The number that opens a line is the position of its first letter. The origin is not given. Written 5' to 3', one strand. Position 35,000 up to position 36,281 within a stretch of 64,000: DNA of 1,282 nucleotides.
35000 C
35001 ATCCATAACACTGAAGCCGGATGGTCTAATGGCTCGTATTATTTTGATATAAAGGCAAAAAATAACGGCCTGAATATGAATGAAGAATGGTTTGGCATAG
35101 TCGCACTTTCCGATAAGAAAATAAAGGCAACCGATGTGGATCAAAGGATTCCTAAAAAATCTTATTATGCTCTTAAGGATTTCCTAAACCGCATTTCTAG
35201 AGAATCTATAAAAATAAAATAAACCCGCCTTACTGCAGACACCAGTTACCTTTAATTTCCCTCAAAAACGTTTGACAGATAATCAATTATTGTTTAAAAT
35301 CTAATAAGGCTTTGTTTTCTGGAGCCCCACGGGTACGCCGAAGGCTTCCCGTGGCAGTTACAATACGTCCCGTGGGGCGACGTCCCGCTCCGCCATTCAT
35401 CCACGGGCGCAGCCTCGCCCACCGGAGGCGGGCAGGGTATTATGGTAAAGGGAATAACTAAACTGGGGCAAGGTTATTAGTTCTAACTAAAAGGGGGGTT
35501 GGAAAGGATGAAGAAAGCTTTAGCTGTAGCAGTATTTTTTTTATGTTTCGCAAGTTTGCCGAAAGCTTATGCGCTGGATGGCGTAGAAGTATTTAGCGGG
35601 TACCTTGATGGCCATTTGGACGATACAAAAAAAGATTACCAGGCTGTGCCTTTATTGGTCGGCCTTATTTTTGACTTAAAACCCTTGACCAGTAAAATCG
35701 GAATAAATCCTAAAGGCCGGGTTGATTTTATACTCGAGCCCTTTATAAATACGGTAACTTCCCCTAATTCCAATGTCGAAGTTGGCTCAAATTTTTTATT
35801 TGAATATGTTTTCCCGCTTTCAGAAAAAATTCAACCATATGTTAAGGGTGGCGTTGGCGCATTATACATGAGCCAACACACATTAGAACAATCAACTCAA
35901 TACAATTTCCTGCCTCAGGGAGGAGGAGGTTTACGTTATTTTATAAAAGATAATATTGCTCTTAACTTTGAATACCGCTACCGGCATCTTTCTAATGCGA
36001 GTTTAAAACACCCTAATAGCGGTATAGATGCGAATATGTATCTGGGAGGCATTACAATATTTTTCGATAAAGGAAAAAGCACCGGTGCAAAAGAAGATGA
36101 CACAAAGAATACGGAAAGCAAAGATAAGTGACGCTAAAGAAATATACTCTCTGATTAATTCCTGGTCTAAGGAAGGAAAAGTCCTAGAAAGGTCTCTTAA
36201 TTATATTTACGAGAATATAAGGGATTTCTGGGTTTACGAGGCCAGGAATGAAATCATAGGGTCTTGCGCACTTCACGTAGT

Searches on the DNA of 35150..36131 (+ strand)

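Call 4: search_rna_families(source=window, start=35150, end=35600, threshold=evalue, max_evalue=10, show_alignments=3)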
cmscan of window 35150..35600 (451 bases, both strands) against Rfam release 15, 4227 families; matches with E-value up to 10: 5.
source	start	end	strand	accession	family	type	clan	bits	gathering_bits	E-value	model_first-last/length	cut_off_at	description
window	35185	35318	-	RF01981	PCGEM1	Gene; lncRNA;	-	19.3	75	3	1-132/132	no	Prostate-specific transcript 1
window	35239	35336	-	RF00337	snoZ112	Gene; snRNA; snoRNA; CD-box;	CL00062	17.2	40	0.73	1-184/184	no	Small nucleolar RNA Z112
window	35257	35308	-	RF02067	STnc310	Gene; sRNA;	-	15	40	3.8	1-61/61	no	Salmonella enterica sRNA STnc310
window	35452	35587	+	RF01884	LINC00901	Gene; lncRNA;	-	14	55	2.8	1-152/152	no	Non-coding RNA BC040587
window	35211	35295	-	RF02569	IhtA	Gene; sRNA;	-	13.9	76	5.5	1-107/107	no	IhtA sRNA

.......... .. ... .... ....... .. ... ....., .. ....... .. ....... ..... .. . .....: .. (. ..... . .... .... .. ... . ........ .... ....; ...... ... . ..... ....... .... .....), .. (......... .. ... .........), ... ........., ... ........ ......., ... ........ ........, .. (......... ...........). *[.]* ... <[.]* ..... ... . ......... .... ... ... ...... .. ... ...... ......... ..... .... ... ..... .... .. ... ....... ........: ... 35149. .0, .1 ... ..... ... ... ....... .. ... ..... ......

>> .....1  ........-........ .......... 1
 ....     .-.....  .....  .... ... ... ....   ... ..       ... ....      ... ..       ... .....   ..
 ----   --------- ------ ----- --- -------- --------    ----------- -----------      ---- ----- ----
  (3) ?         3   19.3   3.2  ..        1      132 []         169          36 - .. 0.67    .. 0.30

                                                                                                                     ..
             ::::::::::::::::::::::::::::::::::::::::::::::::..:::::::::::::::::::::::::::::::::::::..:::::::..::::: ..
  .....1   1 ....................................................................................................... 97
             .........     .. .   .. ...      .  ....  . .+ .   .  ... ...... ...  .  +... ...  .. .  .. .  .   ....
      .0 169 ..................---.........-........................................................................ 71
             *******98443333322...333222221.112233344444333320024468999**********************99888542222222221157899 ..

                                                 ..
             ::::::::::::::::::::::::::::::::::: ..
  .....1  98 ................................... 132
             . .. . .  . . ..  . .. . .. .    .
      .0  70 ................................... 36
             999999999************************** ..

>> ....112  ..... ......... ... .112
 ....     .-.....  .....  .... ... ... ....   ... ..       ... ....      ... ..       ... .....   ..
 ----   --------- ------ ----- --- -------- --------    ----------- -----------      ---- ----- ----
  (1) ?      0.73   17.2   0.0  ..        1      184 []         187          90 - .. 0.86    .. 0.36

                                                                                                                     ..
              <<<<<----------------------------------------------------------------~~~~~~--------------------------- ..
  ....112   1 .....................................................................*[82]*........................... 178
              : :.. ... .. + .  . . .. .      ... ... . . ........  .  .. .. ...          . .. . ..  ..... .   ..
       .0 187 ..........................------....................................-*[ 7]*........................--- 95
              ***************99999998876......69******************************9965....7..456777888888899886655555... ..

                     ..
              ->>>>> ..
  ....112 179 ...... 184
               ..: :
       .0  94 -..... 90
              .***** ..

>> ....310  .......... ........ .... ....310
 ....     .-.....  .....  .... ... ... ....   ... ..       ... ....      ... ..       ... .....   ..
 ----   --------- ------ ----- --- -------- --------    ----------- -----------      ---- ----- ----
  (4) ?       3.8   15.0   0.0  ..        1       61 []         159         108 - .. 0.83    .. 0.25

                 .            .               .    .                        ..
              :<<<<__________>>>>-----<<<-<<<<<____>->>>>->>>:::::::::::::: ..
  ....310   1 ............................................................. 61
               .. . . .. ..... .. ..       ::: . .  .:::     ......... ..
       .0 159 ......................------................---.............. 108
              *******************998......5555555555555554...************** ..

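Call 62: search_dna_similar(query=window:35319-35456:+, collection=plasmids, mode=distant, max_evalue=0.01, max_rows=10)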
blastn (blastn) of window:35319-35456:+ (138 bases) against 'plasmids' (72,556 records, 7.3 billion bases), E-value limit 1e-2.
No match.

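Call 63: search_dna_similar(query=window:35319-35456:+, collection=phages, mode=distant, max_evalue=0.01, max_rows=10)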
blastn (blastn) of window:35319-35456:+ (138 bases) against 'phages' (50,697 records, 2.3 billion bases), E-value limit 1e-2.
No match.

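Call 64: search_rna_families(sources=[L067, L069, L057], threshold=evalue, max_evalue=1)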
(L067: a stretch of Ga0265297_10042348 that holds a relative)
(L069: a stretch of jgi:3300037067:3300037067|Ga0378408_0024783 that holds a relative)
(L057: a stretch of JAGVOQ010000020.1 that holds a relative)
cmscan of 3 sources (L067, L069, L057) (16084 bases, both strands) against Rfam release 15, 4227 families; matches with E-value up to 1: 3.
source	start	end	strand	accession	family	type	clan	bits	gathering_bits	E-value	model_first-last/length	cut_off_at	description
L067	1203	1289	+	RF00005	tRNA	Gene; tRNA;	CL00001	58.8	29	9.6e-11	1-71/71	no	tRNA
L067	814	895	+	RF00005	tRNA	Gene; tRNA;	CL00001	56.2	29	4.8e-10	1-71/71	no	tRNA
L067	1238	1289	-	RF04351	Plastid-psbl-rps4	Cis-reg;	-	36.9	68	9.7e-05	1-53/53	no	Plastid-psbl-rps4 3UTR RNA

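Call 71: search_rna_families(sources=[L058, L035], threshold=evalue, max_evalue=0.1)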
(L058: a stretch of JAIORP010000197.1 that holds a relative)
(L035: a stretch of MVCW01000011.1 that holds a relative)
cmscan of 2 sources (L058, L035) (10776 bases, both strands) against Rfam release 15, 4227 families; matches with E-value up to 0.1: 2.
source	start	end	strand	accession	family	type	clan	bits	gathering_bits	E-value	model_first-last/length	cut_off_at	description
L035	1196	1275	-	RF01706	Gut-1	Gene; sRNA;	-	40.8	50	2.6e-05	1-77/77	no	Gut-1 RNA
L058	3930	4011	+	RF02937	Clostridiales-2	Gene; sRNA;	-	25.7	58.6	0.014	1-82/82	no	Clostridiales-2 RNA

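Call 93: build_rna_model(alignment_id=A10, structure=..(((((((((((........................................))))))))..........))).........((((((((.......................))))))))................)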
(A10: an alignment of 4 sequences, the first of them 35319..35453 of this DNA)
Model R1 built from alignment A10 (4 sequences, 138 columns); structure: as given.
model positions 117; base pairs 19; branch points 1; effective number of sequences 1.37; information 0.589 bits per position. Calibrated on 0.2 Mb of random sequence (short: E-values are rough).
structure used (alignment columns):
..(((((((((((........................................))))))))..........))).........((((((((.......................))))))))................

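Call 95: search_with_rna_model(model_id=R1, sources=[window, L003, L004, L005, L006, L007, L008, L009, L010, L011, L012, L013, L014, L015, L016, L017, L018, L019, L020, L021, L022, L023, L024, L025, L026, L027, L028, L029, L030, L031, L032, L033, L034, L035, L036, L037, L038, L039, L040, L041, L042, L043, L044, L045, L046, L047, L048, L049, L050, L051, L052, L053, L054, L055, L056, L057, L058, L059, L060, L061, L062, L063, L064, L065, L066, L067, L069, L070, L071, L073, L074, L075], max_evalue=10)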
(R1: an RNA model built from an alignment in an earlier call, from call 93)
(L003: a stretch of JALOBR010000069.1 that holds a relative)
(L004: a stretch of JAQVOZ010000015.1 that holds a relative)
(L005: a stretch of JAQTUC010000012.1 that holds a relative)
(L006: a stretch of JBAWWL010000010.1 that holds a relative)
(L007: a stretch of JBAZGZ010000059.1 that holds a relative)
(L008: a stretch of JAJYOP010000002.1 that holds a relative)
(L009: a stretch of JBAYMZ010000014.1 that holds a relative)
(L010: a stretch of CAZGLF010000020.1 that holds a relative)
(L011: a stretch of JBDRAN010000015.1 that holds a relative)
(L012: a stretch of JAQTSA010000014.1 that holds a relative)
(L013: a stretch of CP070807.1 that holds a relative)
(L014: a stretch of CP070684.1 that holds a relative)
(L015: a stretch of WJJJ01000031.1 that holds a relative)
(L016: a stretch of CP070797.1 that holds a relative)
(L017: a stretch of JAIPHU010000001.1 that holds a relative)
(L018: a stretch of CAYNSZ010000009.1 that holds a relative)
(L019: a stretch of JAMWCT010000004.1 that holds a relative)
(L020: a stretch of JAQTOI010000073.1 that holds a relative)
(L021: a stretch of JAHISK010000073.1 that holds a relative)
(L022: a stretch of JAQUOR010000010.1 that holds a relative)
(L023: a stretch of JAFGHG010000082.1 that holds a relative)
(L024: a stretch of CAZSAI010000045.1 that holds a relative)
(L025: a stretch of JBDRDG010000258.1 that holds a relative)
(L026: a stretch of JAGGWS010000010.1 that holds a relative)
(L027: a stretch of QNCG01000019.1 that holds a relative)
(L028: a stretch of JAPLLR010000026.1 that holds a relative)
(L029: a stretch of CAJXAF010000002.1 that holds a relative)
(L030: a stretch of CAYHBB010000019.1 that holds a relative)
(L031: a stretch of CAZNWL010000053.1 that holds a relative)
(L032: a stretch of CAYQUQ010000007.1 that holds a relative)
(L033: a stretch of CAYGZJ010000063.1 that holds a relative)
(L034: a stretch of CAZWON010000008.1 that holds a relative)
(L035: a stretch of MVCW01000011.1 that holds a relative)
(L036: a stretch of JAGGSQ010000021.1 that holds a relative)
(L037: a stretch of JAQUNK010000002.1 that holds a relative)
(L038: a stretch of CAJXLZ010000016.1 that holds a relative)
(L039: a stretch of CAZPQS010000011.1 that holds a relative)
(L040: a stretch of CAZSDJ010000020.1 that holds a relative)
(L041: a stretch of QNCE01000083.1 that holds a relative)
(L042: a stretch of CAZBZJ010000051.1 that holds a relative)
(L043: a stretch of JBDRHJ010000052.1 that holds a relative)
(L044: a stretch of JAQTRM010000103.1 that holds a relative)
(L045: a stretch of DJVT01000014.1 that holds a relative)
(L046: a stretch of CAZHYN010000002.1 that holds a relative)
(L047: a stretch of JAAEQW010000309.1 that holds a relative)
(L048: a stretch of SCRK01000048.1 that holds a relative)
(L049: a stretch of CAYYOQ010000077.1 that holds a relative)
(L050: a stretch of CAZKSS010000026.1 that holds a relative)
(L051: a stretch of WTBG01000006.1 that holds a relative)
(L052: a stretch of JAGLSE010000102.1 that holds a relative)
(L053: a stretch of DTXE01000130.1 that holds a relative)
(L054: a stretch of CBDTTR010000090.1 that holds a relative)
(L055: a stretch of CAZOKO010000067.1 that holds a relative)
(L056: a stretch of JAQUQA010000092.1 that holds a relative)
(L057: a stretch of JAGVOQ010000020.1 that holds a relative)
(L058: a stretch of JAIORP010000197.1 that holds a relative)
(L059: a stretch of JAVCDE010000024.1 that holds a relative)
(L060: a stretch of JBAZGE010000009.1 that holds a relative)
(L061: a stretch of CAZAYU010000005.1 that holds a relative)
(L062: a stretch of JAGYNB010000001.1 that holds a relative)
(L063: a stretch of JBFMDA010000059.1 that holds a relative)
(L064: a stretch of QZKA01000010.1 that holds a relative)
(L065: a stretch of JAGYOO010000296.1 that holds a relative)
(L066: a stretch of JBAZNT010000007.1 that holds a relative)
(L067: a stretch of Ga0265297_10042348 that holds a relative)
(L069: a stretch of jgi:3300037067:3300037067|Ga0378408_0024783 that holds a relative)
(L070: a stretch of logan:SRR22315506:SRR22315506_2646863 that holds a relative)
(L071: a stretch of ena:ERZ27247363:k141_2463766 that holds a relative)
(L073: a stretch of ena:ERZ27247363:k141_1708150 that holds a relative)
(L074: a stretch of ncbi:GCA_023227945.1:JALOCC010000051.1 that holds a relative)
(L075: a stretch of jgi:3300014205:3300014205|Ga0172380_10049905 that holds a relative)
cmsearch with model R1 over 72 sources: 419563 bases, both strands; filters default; matches with E-value up to 10: 7.
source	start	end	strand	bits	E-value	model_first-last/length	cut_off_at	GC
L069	5557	5664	+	121.4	3.5e-28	1-117/117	no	0.65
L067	2028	2153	+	115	1.4e-26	1-117/117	no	0.64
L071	886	1011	+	115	1.4e-26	1-117/117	no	0.64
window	35319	35453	+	104.8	5.6e-24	1-117/117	no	0.67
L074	10715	10807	-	102.6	2e-23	1-117/117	no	0.55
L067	2093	2187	-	19.7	0.022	1-117/117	no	0.53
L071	951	1045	-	19.7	0.022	1-117/117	no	0.53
